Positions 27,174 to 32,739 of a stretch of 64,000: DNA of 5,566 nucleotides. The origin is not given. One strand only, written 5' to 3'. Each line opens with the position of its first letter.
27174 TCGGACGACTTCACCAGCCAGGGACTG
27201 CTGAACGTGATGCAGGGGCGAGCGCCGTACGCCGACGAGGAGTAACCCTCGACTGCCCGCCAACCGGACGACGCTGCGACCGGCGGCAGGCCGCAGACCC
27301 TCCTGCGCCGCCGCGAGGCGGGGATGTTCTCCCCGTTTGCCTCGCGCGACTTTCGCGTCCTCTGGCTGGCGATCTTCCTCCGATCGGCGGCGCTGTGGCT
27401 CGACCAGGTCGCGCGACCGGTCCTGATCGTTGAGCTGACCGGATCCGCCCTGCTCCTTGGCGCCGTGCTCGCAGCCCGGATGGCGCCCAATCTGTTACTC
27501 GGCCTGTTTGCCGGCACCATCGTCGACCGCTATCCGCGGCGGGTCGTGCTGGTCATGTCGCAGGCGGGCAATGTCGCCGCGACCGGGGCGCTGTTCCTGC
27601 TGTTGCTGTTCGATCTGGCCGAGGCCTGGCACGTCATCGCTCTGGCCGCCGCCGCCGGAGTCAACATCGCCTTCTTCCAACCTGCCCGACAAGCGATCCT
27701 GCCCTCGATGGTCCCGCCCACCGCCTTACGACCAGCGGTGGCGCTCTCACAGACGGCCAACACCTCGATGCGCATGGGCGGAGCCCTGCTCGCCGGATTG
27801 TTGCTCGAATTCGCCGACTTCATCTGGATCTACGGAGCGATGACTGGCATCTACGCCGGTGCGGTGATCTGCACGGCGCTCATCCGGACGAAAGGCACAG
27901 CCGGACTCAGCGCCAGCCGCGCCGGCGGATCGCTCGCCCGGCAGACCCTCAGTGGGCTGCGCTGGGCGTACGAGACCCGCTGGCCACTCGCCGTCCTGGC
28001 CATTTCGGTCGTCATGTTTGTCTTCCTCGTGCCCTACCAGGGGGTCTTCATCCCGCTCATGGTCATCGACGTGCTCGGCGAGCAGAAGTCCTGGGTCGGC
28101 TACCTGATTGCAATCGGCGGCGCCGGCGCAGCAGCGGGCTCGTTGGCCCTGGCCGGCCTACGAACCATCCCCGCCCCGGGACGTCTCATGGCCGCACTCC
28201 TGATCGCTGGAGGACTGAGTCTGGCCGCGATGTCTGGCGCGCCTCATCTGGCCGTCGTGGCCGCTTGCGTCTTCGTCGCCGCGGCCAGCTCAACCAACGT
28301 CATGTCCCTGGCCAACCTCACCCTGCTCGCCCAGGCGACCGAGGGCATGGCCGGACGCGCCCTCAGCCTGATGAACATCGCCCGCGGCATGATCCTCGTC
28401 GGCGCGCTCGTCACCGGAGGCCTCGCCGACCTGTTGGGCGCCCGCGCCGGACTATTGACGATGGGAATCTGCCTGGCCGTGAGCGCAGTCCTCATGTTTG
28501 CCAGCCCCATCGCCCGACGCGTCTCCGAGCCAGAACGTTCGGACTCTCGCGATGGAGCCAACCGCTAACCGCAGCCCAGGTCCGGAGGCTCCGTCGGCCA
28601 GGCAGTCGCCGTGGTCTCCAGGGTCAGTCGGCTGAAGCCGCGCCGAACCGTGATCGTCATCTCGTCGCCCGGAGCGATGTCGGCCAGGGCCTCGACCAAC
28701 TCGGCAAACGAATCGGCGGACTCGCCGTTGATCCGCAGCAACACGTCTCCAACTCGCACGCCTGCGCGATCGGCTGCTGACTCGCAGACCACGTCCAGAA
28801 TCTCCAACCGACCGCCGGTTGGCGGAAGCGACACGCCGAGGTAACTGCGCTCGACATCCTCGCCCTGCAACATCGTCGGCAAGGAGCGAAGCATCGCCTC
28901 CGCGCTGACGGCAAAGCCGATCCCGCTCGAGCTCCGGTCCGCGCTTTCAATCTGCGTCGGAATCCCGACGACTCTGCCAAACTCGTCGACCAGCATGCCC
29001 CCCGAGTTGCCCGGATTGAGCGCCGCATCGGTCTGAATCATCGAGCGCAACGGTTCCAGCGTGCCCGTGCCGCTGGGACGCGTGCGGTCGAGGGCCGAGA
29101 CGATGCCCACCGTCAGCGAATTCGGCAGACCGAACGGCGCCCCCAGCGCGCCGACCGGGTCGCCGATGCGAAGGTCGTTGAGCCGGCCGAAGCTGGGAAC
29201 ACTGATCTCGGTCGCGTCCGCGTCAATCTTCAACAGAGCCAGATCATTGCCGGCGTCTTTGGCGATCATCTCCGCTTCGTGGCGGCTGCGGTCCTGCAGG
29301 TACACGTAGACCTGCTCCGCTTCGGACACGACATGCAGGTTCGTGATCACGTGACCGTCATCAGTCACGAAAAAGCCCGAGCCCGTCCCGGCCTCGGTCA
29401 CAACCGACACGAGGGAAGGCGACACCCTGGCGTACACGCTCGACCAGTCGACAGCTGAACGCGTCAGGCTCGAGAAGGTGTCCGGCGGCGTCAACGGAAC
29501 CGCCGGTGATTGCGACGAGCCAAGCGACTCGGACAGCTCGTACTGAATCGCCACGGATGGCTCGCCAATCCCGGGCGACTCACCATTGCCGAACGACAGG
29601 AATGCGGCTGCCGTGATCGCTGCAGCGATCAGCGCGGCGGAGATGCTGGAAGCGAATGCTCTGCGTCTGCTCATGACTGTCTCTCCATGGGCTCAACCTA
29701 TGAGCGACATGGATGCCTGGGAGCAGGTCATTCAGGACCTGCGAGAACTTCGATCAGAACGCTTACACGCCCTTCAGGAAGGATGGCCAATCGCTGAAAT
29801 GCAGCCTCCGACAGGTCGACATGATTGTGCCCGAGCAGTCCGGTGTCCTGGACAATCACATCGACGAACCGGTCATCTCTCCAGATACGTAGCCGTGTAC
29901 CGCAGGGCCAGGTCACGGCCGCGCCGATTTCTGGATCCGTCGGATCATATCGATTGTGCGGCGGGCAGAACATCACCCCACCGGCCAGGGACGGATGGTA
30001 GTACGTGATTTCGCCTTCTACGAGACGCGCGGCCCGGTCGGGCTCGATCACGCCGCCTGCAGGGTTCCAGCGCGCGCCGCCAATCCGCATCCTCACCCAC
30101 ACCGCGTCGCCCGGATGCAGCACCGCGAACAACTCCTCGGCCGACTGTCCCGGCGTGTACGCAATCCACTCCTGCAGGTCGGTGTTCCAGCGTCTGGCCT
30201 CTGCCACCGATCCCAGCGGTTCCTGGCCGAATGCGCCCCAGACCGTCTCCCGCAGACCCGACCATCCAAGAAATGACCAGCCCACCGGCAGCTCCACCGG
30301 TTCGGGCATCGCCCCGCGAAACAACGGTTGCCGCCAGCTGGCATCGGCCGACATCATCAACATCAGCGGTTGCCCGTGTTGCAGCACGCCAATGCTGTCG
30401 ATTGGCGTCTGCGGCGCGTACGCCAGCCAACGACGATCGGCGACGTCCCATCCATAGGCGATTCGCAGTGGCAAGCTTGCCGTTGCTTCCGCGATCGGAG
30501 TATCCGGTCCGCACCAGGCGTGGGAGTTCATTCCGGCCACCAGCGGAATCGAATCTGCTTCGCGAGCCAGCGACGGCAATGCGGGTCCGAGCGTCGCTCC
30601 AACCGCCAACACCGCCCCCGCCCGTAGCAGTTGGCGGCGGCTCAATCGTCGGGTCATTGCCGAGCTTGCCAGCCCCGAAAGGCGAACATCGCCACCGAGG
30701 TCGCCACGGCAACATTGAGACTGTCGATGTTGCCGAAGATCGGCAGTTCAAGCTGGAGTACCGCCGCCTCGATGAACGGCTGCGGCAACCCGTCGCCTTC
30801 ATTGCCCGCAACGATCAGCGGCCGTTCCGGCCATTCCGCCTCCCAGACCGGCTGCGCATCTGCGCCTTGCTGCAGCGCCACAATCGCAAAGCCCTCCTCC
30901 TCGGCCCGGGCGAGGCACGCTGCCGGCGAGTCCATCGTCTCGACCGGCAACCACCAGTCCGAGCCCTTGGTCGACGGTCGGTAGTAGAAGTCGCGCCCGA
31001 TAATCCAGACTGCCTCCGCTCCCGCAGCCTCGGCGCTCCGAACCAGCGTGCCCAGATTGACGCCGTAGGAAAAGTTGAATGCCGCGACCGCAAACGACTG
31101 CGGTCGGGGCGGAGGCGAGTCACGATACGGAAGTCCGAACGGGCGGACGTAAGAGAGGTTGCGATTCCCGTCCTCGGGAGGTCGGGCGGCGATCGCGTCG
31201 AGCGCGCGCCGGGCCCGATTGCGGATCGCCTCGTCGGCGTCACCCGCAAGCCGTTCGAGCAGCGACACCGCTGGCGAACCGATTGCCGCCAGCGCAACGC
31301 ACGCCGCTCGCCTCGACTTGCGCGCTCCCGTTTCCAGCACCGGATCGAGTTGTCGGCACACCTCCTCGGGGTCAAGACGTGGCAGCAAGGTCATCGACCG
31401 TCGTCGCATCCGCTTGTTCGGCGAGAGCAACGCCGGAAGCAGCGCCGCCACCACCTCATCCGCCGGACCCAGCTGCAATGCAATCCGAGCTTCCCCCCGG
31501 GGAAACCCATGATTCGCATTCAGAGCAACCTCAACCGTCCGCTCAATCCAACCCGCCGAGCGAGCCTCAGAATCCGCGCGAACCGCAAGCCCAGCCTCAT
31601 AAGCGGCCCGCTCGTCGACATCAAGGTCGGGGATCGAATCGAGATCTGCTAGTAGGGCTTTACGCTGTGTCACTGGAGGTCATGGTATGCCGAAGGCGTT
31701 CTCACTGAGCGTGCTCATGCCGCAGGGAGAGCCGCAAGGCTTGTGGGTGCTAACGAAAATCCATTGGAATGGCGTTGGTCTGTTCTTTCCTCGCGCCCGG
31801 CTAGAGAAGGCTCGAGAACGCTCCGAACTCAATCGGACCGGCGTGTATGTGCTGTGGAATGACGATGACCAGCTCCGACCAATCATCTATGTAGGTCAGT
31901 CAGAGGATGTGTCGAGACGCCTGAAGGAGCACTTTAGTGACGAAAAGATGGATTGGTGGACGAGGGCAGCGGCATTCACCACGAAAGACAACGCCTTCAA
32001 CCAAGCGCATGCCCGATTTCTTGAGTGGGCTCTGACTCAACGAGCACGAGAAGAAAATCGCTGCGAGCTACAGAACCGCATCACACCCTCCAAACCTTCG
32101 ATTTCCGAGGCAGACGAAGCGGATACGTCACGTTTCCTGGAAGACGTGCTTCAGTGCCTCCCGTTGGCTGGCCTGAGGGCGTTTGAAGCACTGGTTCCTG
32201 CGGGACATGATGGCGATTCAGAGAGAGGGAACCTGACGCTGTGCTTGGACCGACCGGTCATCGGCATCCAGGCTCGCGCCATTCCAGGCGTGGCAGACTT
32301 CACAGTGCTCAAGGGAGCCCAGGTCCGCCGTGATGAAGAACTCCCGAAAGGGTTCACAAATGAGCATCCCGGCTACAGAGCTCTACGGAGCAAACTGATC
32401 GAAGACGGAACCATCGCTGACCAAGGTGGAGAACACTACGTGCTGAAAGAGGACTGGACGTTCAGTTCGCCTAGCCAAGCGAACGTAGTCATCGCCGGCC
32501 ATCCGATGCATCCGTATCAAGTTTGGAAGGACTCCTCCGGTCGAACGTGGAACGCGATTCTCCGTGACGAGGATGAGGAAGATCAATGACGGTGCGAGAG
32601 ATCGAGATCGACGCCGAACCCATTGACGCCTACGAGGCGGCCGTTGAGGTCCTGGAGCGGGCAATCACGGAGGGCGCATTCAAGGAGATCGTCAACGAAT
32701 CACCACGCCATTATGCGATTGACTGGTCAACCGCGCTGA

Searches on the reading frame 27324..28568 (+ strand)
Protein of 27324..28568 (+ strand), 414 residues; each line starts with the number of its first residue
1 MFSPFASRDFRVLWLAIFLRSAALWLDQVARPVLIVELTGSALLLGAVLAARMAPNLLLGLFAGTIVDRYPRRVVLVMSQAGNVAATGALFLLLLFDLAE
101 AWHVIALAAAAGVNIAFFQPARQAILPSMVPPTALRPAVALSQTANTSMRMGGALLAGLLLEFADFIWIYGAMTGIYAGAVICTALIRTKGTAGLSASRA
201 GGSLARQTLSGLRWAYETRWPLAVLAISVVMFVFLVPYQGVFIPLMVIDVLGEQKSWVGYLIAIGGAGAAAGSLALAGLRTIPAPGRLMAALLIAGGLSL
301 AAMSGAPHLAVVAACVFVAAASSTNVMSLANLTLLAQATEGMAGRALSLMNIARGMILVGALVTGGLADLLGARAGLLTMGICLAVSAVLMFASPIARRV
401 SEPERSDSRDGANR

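Call 3: search_protein_families(library=pfam, proteins=[window:27324-28568:+], max_evalue=0.001)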
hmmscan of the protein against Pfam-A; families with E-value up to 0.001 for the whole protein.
window:27324-28568:+ (414 aa): 2 families
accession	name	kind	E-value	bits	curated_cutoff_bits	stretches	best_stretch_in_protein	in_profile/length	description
PF05977.19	MFS_3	-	1.4e-29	103.4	27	1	2-398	4-397/524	Transmembrane secretion effector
PF07690.21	MFS_1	-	6e-22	78.5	33.4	1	13-355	1-340/347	Major Facilitator Superfamily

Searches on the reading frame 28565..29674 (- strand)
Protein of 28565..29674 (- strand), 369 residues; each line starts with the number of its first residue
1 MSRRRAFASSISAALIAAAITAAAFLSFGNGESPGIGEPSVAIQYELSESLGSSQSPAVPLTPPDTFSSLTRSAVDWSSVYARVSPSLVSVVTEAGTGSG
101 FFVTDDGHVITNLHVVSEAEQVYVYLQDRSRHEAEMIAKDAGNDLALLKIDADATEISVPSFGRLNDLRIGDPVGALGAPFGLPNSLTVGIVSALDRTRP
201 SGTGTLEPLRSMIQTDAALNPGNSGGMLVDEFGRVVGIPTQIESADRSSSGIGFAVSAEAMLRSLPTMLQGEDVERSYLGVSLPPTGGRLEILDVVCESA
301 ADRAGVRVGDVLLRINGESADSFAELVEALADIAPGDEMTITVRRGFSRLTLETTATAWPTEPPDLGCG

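Call 16: search_protein_families(library=pfam, proteins=[window:28565-29674:-], max_evalue=0.001)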
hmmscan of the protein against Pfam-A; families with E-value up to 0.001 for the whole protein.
window:28565-29674:- (369 aa): 5 families
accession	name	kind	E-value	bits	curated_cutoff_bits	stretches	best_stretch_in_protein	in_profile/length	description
PF13365.12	Trypsin_2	-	5.5e-29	102.2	27.6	1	98-238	1-144/144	Trypsin-like peptidase domain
PF17820.7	PDZ_6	-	7.9e-12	45.2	27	1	292-345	2-54/54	PDZ domain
PF13180.12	PDZ_2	-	1.4e-11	44.9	27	1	278-354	2-78/80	PDZ domain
PF00089.32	Trypsin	-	3.8e-11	43.7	20.6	1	83-256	10-211/220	Trypsin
PF00595.29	PDZ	-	6.2e-06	26.9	23.2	1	275-342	8-79/81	PDZ domain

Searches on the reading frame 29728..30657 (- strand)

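Call 59: search_protein_families(library=pfam, proteins=[window:29728-30657:-], max_evalue=0.0001)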
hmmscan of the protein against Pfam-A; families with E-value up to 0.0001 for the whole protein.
window:29728-30657:- (309 aa): 1 family
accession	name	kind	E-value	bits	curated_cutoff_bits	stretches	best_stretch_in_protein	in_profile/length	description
PF03330.24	DPBB_1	-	4e-05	24.2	28.8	1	249-301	30-82/83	Lytic transglycolase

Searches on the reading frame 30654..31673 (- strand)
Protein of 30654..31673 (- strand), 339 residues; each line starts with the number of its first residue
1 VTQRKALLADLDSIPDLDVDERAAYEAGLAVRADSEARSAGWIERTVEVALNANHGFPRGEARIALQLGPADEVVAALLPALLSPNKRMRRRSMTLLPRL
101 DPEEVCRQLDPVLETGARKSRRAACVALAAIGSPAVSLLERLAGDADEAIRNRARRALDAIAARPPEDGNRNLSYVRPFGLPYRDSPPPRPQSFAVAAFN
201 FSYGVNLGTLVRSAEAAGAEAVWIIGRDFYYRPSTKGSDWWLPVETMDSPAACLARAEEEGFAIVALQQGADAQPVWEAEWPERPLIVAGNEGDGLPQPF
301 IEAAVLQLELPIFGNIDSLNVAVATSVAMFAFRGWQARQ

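Call 59: search_protein_families(library=pfam, proteins=[window:30654-31673:-], max_evalue=0.0001)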
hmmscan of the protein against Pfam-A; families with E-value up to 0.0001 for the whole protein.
window:30654-31673:- (339 aa): 2 families
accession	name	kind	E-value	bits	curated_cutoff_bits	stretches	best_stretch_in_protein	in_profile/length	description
PF00588.24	SpoU_methylase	-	1.7e-24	87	29.7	1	195-330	3-142/142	SpoU rRNA Methylase family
PF13646.12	HEAT_2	-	4.2e-08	33.8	27.7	1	76-158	2-87/88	HEAT repeats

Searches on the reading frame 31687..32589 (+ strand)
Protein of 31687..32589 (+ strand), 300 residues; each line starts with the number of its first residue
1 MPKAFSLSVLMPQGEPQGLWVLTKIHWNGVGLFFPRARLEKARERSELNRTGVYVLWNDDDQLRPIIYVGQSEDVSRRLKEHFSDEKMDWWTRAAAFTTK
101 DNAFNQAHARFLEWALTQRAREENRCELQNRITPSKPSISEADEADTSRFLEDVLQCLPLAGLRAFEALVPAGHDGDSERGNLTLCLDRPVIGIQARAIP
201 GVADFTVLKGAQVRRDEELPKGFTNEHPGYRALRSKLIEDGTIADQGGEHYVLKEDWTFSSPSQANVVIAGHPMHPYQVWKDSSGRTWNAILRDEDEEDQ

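Call 59: search_protein_families(library=pfam, proteins=[window:31687-32589:+], max_evalue=0.0001)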
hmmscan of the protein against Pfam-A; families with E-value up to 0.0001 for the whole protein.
window:31687-32589:+ (300 aa): 2 families
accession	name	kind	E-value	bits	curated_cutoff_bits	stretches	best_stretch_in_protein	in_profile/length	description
PF14267.11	DUF4357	-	7.4e-13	48.7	38.4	1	234-287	1-53/54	Domain of unknown function (DUF4357)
PF01541.30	GIY-YIG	-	4.2e-05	24.2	22.6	1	52-87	3-35/78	GIY-YIG catalytic domain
